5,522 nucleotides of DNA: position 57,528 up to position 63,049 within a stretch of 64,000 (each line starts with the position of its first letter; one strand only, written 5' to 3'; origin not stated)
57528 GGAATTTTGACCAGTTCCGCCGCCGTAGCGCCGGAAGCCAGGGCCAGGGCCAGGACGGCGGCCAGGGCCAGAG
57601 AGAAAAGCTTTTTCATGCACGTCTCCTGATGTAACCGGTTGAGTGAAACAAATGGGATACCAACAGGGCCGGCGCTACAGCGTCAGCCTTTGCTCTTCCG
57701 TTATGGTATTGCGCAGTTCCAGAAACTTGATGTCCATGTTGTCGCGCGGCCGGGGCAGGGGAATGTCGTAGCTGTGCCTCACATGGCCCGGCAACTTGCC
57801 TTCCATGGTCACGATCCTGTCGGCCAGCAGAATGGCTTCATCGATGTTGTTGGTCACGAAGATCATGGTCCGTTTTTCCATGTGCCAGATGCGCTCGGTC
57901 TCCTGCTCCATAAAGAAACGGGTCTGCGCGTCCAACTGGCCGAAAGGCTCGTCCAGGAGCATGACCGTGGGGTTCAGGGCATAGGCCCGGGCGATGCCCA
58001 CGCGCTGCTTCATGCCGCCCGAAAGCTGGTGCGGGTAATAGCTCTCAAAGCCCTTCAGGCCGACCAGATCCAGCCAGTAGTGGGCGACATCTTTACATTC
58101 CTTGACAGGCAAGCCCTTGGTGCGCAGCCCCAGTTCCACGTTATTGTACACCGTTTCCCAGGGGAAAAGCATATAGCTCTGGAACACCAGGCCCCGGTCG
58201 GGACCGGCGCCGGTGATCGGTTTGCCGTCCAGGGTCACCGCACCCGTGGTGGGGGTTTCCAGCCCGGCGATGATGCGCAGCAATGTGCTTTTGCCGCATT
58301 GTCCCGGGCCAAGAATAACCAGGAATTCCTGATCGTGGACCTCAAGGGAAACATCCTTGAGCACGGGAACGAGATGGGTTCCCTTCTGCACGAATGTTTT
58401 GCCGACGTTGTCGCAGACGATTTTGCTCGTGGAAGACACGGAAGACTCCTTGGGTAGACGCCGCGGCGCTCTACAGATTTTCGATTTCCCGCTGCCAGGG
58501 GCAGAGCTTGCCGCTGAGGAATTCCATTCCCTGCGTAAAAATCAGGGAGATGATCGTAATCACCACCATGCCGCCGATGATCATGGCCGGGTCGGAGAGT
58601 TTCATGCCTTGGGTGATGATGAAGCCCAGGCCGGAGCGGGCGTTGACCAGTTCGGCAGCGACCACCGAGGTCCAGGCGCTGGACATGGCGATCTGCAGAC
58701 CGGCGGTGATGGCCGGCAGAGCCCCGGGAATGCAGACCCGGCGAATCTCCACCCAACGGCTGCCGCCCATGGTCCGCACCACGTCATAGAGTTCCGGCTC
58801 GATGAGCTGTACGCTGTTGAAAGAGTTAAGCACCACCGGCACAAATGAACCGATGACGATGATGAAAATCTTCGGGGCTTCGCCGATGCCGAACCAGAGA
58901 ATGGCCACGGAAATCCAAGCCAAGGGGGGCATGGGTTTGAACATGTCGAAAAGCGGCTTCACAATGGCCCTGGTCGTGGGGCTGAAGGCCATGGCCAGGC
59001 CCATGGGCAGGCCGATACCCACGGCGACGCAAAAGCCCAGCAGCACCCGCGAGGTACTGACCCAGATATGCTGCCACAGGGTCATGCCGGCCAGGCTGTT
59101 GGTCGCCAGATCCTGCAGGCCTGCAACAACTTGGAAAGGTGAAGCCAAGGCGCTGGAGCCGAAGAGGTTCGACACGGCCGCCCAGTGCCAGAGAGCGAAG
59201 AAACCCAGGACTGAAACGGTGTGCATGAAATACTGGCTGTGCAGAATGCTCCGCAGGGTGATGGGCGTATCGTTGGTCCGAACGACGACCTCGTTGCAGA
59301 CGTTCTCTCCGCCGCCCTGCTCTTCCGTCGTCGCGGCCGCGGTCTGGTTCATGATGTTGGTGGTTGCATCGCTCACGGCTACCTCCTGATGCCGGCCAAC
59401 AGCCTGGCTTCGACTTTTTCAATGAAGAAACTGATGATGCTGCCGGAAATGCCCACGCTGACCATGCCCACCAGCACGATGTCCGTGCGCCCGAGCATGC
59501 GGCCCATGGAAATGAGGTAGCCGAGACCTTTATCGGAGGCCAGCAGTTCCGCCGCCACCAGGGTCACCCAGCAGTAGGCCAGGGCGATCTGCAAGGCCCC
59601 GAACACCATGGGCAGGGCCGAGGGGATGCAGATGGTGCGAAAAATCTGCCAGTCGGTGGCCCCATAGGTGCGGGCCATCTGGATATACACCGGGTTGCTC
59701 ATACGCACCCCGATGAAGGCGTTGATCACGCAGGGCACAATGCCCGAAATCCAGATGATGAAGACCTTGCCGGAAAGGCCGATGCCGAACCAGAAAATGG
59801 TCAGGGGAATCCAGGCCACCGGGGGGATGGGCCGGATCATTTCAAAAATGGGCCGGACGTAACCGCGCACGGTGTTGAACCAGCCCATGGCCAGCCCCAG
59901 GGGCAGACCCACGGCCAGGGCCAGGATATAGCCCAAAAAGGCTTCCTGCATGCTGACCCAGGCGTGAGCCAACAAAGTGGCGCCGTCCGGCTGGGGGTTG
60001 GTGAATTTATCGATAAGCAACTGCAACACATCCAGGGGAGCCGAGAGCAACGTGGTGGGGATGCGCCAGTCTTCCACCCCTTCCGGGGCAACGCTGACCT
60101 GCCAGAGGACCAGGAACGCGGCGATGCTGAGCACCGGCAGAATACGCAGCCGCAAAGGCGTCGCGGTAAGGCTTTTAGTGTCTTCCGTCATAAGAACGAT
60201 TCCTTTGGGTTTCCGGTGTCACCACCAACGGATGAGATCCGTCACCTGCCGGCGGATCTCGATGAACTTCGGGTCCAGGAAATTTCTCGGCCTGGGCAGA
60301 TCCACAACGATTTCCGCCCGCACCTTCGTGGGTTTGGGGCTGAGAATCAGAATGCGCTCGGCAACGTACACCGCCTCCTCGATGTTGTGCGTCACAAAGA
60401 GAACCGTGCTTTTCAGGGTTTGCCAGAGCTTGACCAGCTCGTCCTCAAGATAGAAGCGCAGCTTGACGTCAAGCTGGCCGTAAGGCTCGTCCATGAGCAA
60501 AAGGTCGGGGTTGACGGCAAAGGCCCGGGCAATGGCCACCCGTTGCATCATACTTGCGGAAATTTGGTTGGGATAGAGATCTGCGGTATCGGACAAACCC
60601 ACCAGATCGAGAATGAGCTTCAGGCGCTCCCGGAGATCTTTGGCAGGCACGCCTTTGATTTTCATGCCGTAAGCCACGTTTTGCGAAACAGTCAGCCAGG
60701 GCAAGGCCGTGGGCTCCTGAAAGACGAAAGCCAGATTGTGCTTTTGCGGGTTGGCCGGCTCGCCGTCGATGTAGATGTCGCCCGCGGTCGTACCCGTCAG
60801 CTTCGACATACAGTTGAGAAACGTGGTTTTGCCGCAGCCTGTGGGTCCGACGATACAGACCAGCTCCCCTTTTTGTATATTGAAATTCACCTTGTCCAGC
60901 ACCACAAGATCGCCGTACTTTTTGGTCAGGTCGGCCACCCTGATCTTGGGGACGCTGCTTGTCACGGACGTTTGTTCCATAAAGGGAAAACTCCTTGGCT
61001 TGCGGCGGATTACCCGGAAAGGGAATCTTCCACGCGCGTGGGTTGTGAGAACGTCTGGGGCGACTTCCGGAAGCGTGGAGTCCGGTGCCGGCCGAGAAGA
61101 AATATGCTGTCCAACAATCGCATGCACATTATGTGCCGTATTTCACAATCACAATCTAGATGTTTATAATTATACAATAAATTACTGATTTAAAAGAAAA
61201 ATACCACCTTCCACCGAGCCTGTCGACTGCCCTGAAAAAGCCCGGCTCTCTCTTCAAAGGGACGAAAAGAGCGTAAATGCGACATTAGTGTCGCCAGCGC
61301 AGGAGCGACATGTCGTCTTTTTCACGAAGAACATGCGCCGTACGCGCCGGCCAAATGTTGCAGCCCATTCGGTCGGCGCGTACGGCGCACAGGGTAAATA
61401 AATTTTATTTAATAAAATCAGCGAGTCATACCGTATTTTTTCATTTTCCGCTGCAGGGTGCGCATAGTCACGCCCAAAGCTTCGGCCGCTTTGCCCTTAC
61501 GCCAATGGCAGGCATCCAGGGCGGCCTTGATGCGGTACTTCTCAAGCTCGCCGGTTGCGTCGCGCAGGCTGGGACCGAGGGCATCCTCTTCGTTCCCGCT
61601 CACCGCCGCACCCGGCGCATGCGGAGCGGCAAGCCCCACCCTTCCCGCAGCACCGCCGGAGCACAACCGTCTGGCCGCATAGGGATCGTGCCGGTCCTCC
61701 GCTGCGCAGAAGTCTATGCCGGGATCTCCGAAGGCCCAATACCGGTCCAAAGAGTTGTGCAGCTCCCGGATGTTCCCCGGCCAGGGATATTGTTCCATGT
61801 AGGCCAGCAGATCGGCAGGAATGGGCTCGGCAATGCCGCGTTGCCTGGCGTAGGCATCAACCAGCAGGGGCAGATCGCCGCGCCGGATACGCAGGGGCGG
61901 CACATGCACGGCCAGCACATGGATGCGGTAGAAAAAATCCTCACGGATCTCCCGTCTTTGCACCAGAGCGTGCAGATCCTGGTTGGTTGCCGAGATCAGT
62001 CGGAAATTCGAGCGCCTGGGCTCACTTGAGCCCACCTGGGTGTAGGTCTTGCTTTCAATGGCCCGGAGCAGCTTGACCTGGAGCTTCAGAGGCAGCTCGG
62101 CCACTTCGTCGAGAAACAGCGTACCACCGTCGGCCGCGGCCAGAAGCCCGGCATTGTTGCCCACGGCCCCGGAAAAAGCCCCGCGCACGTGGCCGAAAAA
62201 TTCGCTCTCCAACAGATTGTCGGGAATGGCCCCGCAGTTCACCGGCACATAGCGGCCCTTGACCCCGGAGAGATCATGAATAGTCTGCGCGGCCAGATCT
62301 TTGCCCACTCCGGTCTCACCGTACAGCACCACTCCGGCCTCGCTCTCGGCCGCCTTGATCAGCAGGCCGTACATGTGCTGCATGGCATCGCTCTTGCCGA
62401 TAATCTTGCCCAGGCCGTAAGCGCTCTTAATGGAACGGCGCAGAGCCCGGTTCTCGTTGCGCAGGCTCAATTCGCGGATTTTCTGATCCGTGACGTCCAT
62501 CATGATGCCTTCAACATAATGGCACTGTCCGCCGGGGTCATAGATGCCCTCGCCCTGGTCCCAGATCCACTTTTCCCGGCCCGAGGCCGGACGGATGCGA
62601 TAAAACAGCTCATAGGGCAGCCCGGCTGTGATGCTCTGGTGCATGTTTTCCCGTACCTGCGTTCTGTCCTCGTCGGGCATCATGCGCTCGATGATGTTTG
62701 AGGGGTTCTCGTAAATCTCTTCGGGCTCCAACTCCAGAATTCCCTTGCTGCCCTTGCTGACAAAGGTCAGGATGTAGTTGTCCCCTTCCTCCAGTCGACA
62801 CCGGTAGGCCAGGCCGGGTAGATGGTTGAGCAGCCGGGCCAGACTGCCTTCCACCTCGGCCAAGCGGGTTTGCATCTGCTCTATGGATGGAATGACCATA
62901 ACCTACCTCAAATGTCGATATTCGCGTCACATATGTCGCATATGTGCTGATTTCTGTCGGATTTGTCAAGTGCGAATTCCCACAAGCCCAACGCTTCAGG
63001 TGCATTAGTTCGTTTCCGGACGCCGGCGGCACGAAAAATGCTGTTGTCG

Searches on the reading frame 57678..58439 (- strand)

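Call 94: search_protein_families(library=pfam, proteins=[window:57678-58439:-], max_evalue=0.001)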
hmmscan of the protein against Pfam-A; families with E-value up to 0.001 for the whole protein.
window:57678-58439:- (254 aa): 1 family
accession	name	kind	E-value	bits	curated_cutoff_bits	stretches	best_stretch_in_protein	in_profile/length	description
PF00005.33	ABC_tran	-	6e-30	105.1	25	1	27-166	1-136/137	ABC transporter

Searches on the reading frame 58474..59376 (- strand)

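Call 94: search_protein_families(library=pfam, proteins=[window:58474-59376:-], max_evalue=0.001)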
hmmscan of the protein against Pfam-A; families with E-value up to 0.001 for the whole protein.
window:58474-59376:- (301 aa): 1 family
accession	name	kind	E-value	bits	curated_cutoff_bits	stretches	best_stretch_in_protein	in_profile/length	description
PF00528.27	BPD_transp_1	-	2.5e-22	80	26.4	1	122-281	1-168/184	Binding-protein-dependent transport system inner membrane component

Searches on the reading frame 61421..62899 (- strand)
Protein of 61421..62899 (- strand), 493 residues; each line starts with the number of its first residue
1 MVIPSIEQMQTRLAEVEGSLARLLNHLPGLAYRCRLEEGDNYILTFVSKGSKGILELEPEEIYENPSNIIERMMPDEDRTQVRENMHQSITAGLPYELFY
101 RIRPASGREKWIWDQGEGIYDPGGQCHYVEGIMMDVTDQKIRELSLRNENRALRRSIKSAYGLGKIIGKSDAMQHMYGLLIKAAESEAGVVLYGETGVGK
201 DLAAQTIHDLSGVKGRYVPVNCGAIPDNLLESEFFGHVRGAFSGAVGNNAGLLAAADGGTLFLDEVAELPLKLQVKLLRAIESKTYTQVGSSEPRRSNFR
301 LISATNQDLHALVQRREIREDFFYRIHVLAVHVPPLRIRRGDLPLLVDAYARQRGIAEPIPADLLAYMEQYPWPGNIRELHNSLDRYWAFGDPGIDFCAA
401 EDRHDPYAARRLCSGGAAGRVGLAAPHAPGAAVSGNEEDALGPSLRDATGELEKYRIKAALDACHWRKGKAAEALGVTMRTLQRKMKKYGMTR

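Call 94: search_protein_families(library=pfam, proteins=[window:61421-62899:-], max_evalue=0.001)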
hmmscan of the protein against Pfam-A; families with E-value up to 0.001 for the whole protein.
window:61421-62899:- (493 aa): 7 families
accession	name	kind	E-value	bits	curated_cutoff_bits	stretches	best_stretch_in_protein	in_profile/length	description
PF00158.32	Sigma54_activat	-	5.8e-58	195.7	20.2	1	166-331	1-167/168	Sigma-54 interaction domain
PF14532.12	Sigma54_activ_2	-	5.5e-17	62.7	25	1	167-336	1-138/138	Sigma-54 interaction domain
PF08447.18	PAS_3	-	6.9e-14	52.3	25.6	1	45-133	2-89/89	PAS fold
PF02954.25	HTH_8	-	1.2e-13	51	22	1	451-489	4-42/42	Bacterial regulatory protein, Fis family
PF25601.1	AAA_lid_14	-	1.2e-09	38.3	27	1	337-389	1-58/87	AAA+ ATPase lid domain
PF07728.20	AAA_5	-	2.9e-07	31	22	1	189-307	1-123/139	AAA domain (dynein-related subfamily)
PF18024.7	HTH_50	-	0.0003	20.8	27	1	444-491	3-49/50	Helix-turn-helix domain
